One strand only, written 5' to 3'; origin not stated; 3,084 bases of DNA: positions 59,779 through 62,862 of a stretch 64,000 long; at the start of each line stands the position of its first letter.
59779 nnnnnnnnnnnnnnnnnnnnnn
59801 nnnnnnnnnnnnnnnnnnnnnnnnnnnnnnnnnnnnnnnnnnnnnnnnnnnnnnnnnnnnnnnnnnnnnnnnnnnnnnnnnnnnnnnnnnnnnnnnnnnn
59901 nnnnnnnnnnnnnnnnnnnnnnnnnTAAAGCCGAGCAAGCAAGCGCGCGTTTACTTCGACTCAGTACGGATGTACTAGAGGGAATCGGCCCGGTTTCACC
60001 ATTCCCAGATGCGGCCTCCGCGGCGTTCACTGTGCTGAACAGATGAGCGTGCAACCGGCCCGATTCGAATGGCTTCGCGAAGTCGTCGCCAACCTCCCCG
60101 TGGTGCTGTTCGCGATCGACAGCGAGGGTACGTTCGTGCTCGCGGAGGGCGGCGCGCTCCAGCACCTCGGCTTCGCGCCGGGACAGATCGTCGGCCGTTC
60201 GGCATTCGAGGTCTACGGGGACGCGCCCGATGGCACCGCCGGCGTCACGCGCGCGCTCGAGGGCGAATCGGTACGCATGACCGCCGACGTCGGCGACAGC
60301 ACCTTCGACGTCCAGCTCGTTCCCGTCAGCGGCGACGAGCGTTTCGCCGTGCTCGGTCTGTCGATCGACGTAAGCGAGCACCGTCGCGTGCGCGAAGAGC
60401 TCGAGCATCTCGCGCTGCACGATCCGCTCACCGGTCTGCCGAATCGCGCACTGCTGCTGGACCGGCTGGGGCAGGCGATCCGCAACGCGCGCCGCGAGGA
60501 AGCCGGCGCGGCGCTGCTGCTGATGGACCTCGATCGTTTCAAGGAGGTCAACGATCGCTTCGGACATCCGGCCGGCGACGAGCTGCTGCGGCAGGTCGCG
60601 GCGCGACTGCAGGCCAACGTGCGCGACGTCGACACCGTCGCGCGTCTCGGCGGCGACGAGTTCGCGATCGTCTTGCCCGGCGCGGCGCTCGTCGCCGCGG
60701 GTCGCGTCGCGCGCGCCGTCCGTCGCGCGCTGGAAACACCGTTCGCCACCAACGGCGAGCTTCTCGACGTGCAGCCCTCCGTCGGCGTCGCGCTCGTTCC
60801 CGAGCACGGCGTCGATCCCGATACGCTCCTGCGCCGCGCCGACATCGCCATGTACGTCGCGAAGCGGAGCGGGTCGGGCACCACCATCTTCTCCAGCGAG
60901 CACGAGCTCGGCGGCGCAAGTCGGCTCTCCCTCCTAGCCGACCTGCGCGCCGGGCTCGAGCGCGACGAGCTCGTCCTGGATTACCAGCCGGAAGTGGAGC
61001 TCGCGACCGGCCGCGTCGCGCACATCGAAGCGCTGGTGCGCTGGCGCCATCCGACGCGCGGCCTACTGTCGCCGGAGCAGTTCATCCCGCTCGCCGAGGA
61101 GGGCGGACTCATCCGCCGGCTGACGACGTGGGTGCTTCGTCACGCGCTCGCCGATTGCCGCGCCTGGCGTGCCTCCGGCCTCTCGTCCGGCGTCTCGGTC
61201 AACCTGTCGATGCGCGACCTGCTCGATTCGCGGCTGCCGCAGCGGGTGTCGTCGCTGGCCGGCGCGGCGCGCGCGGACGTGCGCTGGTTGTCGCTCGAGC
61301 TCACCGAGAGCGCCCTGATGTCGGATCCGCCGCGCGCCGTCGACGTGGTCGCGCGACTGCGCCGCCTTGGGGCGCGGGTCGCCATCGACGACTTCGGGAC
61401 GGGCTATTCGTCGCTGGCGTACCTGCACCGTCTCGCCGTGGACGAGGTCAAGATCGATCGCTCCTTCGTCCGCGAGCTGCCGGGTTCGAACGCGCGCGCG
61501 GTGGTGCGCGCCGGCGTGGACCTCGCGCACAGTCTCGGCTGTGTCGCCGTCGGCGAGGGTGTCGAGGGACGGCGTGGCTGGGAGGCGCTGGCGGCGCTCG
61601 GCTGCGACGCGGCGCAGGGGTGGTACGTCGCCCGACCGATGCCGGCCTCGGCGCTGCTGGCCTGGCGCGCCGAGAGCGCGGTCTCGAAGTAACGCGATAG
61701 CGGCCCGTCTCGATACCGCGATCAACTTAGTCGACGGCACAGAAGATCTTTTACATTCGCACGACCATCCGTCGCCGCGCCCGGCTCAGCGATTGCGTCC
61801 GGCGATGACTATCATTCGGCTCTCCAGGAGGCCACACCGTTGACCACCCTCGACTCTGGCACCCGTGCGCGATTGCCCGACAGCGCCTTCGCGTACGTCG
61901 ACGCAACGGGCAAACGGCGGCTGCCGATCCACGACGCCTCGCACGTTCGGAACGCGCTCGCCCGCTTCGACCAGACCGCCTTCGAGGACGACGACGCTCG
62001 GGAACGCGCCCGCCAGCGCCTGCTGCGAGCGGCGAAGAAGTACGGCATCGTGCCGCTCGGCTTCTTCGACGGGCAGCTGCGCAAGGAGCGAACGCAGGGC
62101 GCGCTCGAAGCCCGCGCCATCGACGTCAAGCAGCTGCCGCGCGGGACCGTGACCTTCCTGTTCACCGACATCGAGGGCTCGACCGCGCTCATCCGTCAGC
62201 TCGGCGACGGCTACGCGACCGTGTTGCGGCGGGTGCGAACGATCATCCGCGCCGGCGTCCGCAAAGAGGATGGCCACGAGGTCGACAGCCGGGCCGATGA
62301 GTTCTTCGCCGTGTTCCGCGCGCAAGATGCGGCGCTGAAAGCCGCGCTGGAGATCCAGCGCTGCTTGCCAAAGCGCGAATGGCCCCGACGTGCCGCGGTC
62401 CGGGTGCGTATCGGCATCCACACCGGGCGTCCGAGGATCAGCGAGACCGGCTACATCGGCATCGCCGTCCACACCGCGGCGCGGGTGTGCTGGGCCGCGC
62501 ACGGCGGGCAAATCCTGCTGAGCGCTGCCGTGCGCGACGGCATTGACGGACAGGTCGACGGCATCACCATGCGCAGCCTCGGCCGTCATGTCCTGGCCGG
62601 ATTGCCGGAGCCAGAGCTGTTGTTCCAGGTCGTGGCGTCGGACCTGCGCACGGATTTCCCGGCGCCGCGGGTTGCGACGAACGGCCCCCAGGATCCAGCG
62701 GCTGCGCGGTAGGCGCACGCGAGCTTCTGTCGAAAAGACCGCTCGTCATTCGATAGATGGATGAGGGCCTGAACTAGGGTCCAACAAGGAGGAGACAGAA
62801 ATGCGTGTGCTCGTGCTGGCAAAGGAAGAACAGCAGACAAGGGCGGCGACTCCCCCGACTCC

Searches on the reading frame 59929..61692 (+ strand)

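Call 70: search_protein_families(library=pfam, proteins=[window:59929-61692:+], max_evalue=0.00001)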
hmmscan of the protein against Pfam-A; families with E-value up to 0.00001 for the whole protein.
window:59929-61692:+ (587 aa): 3 families
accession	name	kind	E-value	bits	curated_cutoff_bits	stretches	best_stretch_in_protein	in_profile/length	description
PF00563.25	EAL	-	2.5e-72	243.5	31.3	1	338-570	3-236/236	EAL domain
PF00990.26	GGDEF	-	8.3e-48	162.6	23.8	1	162-316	1-159/161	Diguanylate cyclase, GGDEF domain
PF08448.16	PAS_4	-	1.6e-09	38.4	23.1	1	54-153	2-110/110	PAS fold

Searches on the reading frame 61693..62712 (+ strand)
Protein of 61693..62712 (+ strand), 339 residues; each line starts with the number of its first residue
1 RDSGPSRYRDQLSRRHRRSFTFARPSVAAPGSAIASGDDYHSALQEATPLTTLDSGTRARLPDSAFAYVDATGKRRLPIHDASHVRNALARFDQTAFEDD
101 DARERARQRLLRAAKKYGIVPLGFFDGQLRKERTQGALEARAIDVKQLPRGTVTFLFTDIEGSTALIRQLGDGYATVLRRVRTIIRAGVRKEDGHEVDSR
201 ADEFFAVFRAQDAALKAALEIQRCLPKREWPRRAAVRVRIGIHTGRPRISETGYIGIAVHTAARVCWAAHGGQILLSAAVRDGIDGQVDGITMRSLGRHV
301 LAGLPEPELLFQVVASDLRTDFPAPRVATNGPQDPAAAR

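Call 70: search_protein_families(library=pfam, proteins=[window:61693-62712:+], max_evalue=0.00001)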
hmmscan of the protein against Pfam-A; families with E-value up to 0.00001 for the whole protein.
window:61693-62712:+ (339 aa): 2 families
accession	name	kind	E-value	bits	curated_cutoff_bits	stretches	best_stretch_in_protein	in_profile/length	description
PF00211.25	Guanylate_cyc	-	2.2e-08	34.4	21.9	1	149-283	5-154/183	Adenylate and Guanylate cyclase catalytic domain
PF20223.3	DUF6582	-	2.4e-08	34.6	27.3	1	63-119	22-78/83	Family of unknown function (DUF6582)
